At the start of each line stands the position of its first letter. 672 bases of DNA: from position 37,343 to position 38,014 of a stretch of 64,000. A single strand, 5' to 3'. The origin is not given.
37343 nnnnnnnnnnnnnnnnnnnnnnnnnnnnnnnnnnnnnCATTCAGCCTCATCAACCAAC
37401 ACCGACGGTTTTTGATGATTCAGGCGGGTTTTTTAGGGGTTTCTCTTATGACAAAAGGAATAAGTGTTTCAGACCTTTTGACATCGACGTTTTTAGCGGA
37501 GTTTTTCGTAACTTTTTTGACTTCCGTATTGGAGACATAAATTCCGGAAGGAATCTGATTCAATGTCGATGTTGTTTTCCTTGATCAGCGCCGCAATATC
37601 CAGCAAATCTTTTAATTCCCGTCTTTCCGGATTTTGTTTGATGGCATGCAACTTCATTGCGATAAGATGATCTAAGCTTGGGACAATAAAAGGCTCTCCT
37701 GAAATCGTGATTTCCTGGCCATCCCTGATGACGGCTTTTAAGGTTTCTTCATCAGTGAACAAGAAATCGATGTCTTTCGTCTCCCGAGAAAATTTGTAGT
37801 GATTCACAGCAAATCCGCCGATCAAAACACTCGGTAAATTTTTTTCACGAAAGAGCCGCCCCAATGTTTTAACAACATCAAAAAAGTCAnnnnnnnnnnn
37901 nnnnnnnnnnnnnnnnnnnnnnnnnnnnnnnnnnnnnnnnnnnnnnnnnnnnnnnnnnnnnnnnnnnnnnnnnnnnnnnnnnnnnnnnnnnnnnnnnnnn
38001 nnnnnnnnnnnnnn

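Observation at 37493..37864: Small gene immediately downstream of the giant ORF: candidate immunity or accessory protein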

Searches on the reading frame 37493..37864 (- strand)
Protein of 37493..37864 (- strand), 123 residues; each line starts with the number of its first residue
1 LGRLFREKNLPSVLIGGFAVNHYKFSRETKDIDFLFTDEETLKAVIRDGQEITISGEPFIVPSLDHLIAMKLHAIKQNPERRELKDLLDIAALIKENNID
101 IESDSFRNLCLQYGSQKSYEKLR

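Call 3: search_protein_families(library=pfam, proteins=[window:37493-37864:-], max_evalue=1)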
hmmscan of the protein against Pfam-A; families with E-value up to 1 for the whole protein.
window:37493-37864:- (123 aa): 5 families
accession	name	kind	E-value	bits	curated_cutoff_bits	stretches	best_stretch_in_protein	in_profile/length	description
PF08843.17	AbiEii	-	5.9e-11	43.2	22.5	2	61-116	135-188/238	Nucleotidyl transferase AbiEii toxin, Type IV TA system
PF14907.12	NTP_transf_5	-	7.3e-07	29.4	31.2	1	48-120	164-238/249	Uncharacterised nucleotidyltransferase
PF09970.15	DUF2204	-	2e-05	24.7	20.3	1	43-115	101-169/181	Nucleotidyl transferase of unknown function (DUF2204)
PF19502.5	DUF6036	-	0.0024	18.2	23.6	1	9-48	19-58/164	Nucleotidyltransferase of unknown function (DUF6036)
PF23942.1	DUF7277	-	0.062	14.4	27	1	13-51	2-40/87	Domain of unknown function (DUF7277)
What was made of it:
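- Closest known: AbiEii / DUF1814. Same: The Pfam AbiEii model is matched above its gathering score (call 3).
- Closest known: NTP_transf_5. Different: The window ORF falls below the NTP_transf_5 cut-off (29.4 against 31.2, call 3).
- Checked: The quoted segment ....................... is present and is a true nucleotidyltransferase motif I. The protein scores 43.2 bits against Pfam AbiEii PF08843 (gathering cut-off 22.5, E=5.9e-11), with weaker hits to NTP_transf_5, DUF2204 and DUF6036 (call 3).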

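Call 4: search_protein_families(library=ncbifam, proteins=[window:37493-37864:-], max_evalue=1)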
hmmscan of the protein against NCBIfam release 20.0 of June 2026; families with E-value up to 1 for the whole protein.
window:37493-37864:- (123 aa): 0 families

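Call 5: search_protein_families(library=padloc, proteins=[window:37493-37864:-], max_evalue=1)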
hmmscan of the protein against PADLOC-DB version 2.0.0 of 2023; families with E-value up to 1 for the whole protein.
window:37493-37864:- (123 aa): 15 families
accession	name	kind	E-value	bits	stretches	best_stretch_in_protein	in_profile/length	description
PDLC02291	AbiEii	-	4.7e-07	27.4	2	2-45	48-87/310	AbiEii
PDLC02306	AbiEii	-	5.8e-06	24.1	2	47-102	155-213/280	AbiEii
PDLC02295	AbiEii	-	1.2e-05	22.8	1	61-112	160-207/261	AbiEii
PDLC02298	AbiEii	-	5.9e-05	20.6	1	61-121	125-185/220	AbiEii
PDLC02288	AbiEii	-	0.00013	19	1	13-48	54-91/294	AbiEii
PDLC02325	AbiEii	-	0.00041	18.8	1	64-112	3-47/102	AbiEii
PDLC02307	AbiEii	-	0.00044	18.1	1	61-111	115-162/219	AbiEii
PDLC02328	AbiEii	-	0.00053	18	1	61-107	112-155/203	AbiEii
PDLC02305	AbiEii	-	0.00079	16.7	1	64-118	162-213/306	AbiEii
PDLC02308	AbiEii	-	0.0022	15.7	1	53-101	147-195/279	AbiEii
PDLC02323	AbiEii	-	0.0034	15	1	58-104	149-193/248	AbiEii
PDLC02301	AbiEii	-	0.0058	14.3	1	62-95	185-219/291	AbiEii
PDLC02303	AbiEii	-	0.017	12.6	1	60-105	151-193/249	AbiEii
PDLC02304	AbiEii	-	0.022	12.7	1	61-102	158-196/260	AbiEii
PDLC02319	AbiEii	-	0.03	12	0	66-100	134-169/241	AbiEii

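Call 7: find_homologous_proteins(query=window:37493-37864:-)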
Query window:37493-37864:- (123 aa): 198 proteins with E <= 0.001 among 219 candidates; the best 120 are listed.
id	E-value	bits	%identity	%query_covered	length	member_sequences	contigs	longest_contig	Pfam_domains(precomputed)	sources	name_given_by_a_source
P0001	2.6e-60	219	99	85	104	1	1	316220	PF14907.13,PF08843.18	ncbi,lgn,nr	ncbi:MAG: hypothetical protein KCHDKBKB_01734 [Elusimicrobia bacterium]|nr:hypothetical protein [Elu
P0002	1.8e-40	156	42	99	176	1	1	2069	PF14907.13,PF08843.18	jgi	jgi:hypothetical protein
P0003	3.2e-40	155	45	93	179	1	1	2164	PF14907.13,PF08843.18,PF10706.16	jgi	-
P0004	5.9e-40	154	44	97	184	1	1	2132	PF14907.13,PF08843.18,PF10706.16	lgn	-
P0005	2.2e-39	152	41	97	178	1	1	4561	PF14907.13,PF08843.18,PF10706.16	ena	-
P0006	1.0e-38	150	41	99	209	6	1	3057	PF14907.13,PF08843.18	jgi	jgi:hypothetical protein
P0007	1.0e-38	150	42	99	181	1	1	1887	PF14907.13,PF08843.18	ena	-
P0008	1.1e-38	150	41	99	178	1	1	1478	PF14907.13,PF08843.18,PF09970.16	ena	-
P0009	1.2e-38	150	43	97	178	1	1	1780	PF14907.13,PF08843.18,PF09970.16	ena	-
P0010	2.8e-38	148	45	99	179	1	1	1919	PF08843.18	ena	-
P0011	9.5e-38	147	41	97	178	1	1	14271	PF14907.13,PF08843.18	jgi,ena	-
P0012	1.2e-37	146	41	97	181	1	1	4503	PF14907.13,PF08843.18,PF09970.16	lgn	-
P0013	1.3e-37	146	41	97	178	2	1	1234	PF14907.13,PF08843.18,PF09970.16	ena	-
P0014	1.5e-37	146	40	99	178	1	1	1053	PF14907.13,PF08843.18,PF10706.16,PF09970.16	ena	-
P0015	2.4e-37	145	41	96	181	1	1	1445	PF14907.13,PF08843.18,PF10706.16,PF09970.16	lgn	-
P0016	2.9e-37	145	41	97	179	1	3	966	PF14907.13,PF08843.18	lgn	-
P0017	3.6e-37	145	42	97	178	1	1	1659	PF14907.13,PF08843.18,PF09970.16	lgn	-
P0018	4.2e-37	145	42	97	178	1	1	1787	PF14907.13,PF08843.18,PF09970.16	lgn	-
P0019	4.5e-37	145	39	96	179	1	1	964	PF14907.13,PF08843.18,PF09970.16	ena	-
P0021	6.7e-37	144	42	99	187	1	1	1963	PF14907.13,PF08843.18,PF09970.16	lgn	-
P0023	7.6e-37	144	40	100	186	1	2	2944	PF14907.13,PF08843.18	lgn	-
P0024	7.8e-37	144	43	92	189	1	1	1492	PF14907.13,PF08843.18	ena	-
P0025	8.2e-37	144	41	97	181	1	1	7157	PF14907.13,PF08843.18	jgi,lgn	jgi:hypothetical protein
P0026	9.3e-37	144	41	97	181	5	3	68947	PF14907.13,PF08843.18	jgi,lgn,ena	-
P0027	1.3e-36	143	41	97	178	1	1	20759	PF14907.13,PF08843.18,PF10706.16,PF09970.16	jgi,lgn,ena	-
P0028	1.5e-36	143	42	90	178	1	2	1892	PF14907.13,PF08843.18,PF10706.16,PF09970.16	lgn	-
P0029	1.8e-36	143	40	97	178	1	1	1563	PF14907.13,PF08843.18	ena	-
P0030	2.5e-36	142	40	99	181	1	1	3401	PF14907.13,PF08843.18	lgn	-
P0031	2.6e-36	142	41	95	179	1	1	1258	PF14907.13,PF08843.18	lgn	-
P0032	3.4e-36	142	39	99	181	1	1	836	PF14907.13,PF08843.18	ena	-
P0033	4.5e-36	141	40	97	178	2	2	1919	PF14907.13,PF08843.18,PF10706.16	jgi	jgi:hypothetical protein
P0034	4.7e-36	141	40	97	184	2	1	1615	PF14907.13,PF08843.18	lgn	-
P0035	4.7e-36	141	40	99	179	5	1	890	PF14907.13,PF08843.18,PF19502.6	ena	-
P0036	5.0e-36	141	38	100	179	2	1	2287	PF14907.13,PF08843.18,PF09970.16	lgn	-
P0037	5.3e-36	141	40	92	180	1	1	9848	PF14907.13,PF08843.18,PF10706.16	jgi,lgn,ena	-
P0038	5.6e-36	141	42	94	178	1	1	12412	PF14907.13,PF08843.18,PF09970.16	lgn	-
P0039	5.7e-36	141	39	99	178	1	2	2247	PF14907.13,PF08843.18,PF09970.16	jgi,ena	-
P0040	6.3e-36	141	41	97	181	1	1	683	PF14907.13,PF08843.18,PF10706.16,PF19502.6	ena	-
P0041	7.9e-36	141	42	96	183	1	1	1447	PF14907.13,PF08843.18,PF10706.16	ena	-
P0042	8.4e-36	140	41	97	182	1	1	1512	PF14907.13,PF08843.18,PF10706.16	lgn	-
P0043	9.2e-36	140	40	94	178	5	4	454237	PF14907.13,PF08843.18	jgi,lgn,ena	jgi:hypothetical protein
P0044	9.8e-36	140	41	99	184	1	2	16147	PF14907.13,PF08843.18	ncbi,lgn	-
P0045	1.2e-35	140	40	94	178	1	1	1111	PF14907.13,PF08843.18,PF10706.16,PF09970.16,PF19502.6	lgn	-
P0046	1.4e-35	140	37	96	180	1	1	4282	PF14907.13,PF08843.18,PF10706.16,PF09970.16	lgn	-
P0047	1.7e-35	139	41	97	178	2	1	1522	PF14907.13,PF08843.18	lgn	-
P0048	1.7e-35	139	40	97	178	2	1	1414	PF14907.13,PF08843.18,PF09970.16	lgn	-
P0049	2.0e-35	139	39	96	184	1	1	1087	PF14907.13,PF08843.18,PF10706.16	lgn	-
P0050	2.0e-35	139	39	97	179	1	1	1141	PF14907.13,PF08843.18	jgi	-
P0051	2.1e-35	139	41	97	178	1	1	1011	PF14907.13,PF08843.18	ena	-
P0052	2.2e-35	139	40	94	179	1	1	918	PF14907.13,PF08843.18,PF09970.16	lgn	-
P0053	2.5e-35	139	38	99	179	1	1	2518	PF14907.13,PF08843.18,PF10706.16,PF19502.6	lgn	-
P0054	2.9e-35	139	38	98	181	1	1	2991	PF14907.13,PF08843.18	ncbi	-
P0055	3.0e-35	139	39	99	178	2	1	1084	PF14907.13,PF08843.18,PF09970.16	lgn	-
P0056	3.3e-35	139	40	97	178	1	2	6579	PF14907.13,PF08843.18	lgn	-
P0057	4.0e-35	138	39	97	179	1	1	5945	PF14907.13,PF08843.18,PF10706.16,PF09970.16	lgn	-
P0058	4.3e-35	138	40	97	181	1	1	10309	PF14907.13,PF08843.18,PF10706.16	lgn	-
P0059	4.4e-35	138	40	99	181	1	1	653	PF14907.13,PF08843.18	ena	-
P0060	4.8e-35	138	41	99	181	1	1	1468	PF14907.13,PF08843.18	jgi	jgi:hypothetical protein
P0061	4.8e-35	138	38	99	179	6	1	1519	PF14907.13,PF08843.18,PF10706.16,PF09970.16,PF19502.6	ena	-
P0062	5.6e-35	138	38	97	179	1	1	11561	PF14907.13,PF08843.18,PF09970.16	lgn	-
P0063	5.8e-35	138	40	97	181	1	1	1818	PF14907.13,PF08843.18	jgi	jgi:hypothetical protein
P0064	6.6e-35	138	39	99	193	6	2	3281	PF14907.13,PF08843.18,PF09970.16,PF19502.6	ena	-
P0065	8.3e-35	137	42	96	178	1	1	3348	PF14907.13,PF08843.18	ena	-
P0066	8.8e-35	137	42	92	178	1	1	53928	PF14907.13,PF08843.18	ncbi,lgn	-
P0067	8.9e-35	137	41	92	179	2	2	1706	PF14907.13,PF08843.18,PF09970.16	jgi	jgi:predicted nucleotidyltransferase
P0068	9.1e-35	137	39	99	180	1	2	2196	PF14907.13,PF08843.18,PF10706.16,PF09970.16,PF19502.6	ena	-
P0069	1.5e-34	136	38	99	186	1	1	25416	PF14907.13,PF08843.18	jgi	jgi:hypothetical protein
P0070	1.6e-34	136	39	96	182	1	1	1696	PF14907.13,PF08843.18,PF10706.16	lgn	-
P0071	2.0e-34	136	39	92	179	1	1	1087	PF14907.13,PF08843.18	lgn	-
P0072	2.3e-34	136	41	97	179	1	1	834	PF14907.13,PF08843.18,PF09970.16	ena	-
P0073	2.5e-34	136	39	97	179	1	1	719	PF14907.13,PF08843.18,PF09970.16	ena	-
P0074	2.6e-34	136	41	93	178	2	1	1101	PF14907.13,PF08843.18,PF10706.16,PF09970.16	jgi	jgi:predicted nucleotidyltransferase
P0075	2.6e-34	136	40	97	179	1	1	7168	PF14907.13,PF08843.18,PF10706.16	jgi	jgi:hypothetical protein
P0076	2.6e-34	136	40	97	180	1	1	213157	PF14907.13,PF08843.18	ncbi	ncbi:MAG: nucleotidyl transferase AbiEii/AbiGii toxin family protein [Candidatus Omnitrophota bacter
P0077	3.2e-34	135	40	97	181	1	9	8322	PF14907.13,PF08843.18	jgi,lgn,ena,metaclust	metaclust:\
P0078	3.7e-34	135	41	96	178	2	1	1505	PF14907.13,PF08843.18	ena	-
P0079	3.8e-34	135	39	99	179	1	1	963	PF14907.13,PF08843.18,PF10706.16,PF09970.16,PF19502.6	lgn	-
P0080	3.8e-34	135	43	92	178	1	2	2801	PF14907.13,PF08843.18,PF09970.16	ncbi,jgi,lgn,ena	-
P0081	4.7e-34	135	38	100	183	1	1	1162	PF14907.13,PF08843.18,PF09970.16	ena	-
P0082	5.8e-34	135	42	99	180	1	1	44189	PF14907.13,PF08843.18,PF09970.16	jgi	jgi:predicted nucleotidyltransferase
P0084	1.3e-33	133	41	99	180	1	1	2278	PF14907.13,PF08843.18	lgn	-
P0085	1.8e-33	133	37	97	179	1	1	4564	PF14907.13,PF08843.18,PF09970.16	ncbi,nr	ncbi:MAG TPA: nucleotidyl transferase AbiEii/AbiGii toxin family protein [bacterium]|nr:nucleotidyl 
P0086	1.9e-33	133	40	97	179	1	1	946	PF14907.13,PF08843.18,PF10706.16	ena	-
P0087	2.1e-33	133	38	99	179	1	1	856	PF14907.13,PF08843.18,PF10706.16,PF09970.16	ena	-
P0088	2.1e-33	133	36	99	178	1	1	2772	PF14907.13,PF08843.18,PF10706.16,PF09970.16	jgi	jgi:hypothetical protein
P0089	2.8e-33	132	40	94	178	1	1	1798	PF14907.13,PF08843.18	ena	-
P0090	3.4e-33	132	39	93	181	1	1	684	PF14907.13,PF08843.18,PF10706.16,PF09970.16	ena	-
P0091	3.8e-33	132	38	95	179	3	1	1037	PF14907.13,PF08843.18,PF09970.16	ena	-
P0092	4.7e-33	132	35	97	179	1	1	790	PF14907.13,PF08843.18,PF09970.16,PF19502.6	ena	-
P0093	7.8e-33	131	38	99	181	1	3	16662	PF14907.13,PF08843.18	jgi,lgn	-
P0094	7.9e-33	131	41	97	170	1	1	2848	PF14907.13,PF08843.18,PF09970.16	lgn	-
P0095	1.1e-32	130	42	94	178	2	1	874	PF14907.13,PF08843.18,PF09970.16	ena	-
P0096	1.4e-32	130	38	99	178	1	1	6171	PF14907.13,PF08843.18,PF10706.16,PF09970.16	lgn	-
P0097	1.6e-32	130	40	96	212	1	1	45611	PF14907.13,PF08843.18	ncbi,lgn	-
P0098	1.6e-32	130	40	94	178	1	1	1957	PF14907.13,PF08843.18,PF09970.16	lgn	-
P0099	1.9e-32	130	36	95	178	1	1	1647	PF14907.13,PF08843.18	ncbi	-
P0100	3.2e-32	129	39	96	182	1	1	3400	PF14907.13,PF08843.18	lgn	-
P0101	3.9e-32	129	39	96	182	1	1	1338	PF14907.13,PF08843.18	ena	-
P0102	4.7e-32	128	40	97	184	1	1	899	PF14907.13,PF08843.18,PF09970.16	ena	-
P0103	5.5e-32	128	38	97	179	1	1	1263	PF14907.13,PF08843.18,PF10706.16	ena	-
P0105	6.5e-32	128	38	95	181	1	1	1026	PF14907.13,PF08843.18,PF10706.16,PF09970.16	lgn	-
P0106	7.8e-32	128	39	97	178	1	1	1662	PF14907.13,PF08843.18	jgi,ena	-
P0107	8.2e-32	128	37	95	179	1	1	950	PF14907.13,PF08843.18,PF09970.16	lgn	-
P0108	8.9e-32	127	36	95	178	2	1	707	PF14907.13,PF08843.18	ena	-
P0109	1.5e-31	127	38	96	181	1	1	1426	PF14907.13,PF08843.18,PF09970.16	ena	-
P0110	1.7e-31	127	37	95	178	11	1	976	PF14907.13,PF08843.18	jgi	jgi:predicted nucleotidyltransferase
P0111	1.8e-31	126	37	92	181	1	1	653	PF14907.13,PF08843.18,PF10706.16,PF09970.16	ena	-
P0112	1.9e-31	126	39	96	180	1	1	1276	PF14907.13,PF08843.18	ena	-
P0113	2.1e-31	126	38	97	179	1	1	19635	PF14907.13,PF08843.18,PF10706.16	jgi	jgi:hypothetical protein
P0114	2.2e-31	126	38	94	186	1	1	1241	PF14907.13,PF08843.18,PF09970.16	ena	-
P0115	2.5e-31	126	37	97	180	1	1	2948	PF14907.13,PF08843.18,PF09970.16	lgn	-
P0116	3.4e-31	126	40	92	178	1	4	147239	PF14907.13,PF08843.18,PF10706.16,PF09970.16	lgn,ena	-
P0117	4.2e-31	125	41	92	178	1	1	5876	PF14907.13,PF08843.18,PF10706.16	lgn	-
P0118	4.3e-31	125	37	99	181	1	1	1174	PF14907.13,PF08843.18,PF09970.16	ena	-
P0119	5.9e-31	125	38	92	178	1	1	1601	PF14907.13,PF08843.18,PF10706.16,PF09970.16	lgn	-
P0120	6.0e-31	125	40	92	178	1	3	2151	PF14907.13,PF08843.18,PF10706.16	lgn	-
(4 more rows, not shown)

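Call 10: find_encoding_contigs(protein=P0043, flank=5000, max_places=3)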
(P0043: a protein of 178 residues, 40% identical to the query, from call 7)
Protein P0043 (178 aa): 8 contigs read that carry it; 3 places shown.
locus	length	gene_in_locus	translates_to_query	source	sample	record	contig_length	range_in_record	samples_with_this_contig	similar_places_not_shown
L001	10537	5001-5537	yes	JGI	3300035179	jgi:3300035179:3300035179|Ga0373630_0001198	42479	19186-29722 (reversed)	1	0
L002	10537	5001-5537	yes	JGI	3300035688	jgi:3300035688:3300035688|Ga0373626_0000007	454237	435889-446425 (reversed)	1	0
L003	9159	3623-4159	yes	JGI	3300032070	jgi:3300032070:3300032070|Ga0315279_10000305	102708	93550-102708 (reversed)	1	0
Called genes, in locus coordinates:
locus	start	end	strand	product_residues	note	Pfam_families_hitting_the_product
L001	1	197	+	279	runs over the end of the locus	-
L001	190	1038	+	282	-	PF08843:AbiEii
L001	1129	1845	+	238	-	PF01261:AP_endonuc_2 (weak)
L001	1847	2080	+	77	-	-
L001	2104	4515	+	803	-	PF22548:AEP-TOTE, PF00270:DEAD, PF04851:ResIII, PF00271:Helicase_C (faint)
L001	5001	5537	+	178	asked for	PF08843:AbiEii (faint), PF14907:NTP_transf_5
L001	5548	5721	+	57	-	-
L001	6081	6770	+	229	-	PF09952:AbiEi_2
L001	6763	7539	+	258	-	PF12281:NTP_transf_8 (faint)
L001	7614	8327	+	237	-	PF01261:AP_endonuc_2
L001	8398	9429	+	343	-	-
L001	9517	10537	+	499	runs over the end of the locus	PF13091:PLDc_2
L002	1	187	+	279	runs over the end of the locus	-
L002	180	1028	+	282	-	PF08843:AbiEii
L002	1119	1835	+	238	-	PF01261:AP_endonuc_2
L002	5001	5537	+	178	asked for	PF08843:AbiEii (faint), PF14907:NTP_transf_5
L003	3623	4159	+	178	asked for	PF08843:AbiEii (faint), PF14907:NTP_transf_5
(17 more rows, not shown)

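Call 11: find_encoding_contigs(protein=P0076, flank=5000, max_places=2)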
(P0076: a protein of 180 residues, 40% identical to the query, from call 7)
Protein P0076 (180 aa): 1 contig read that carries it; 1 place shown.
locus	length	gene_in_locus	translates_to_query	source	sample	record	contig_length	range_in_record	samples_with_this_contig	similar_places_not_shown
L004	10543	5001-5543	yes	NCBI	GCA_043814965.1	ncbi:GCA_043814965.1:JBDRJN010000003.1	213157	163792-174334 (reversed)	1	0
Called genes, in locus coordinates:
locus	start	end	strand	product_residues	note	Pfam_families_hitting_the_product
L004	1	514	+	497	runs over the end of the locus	PF00534:Glycos_transf_1, PF13692:Glyco_trans_1_4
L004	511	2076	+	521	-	PF04055:Radical_SAM, PF13186:SPASM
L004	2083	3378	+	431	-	PF13439:Glyco_transf_4, PF13579:Glyco_trans_4_4 (faint), PF00534:Glycos_transf_1, PF13692:Glyco_trans_1_4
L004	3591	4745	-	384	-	PF04932:Wzy_C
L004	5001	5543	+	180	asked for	PF08843:AbiEii (faint), PF14907:NTP_transf_5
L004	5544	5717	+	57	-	-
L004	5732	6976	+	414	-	PF04932:Wzy_C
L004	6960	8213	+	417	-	PF04932:Wzy_C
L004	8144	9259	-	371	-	PF09314:DUF1972, PF13439:Glyco_transf_4, PF00534:Glycos_transf_1, PF13692:Glyco_trans_1_4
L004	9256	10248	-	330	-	PF14907:NTP_transf_5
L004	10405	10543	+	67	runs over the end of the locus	-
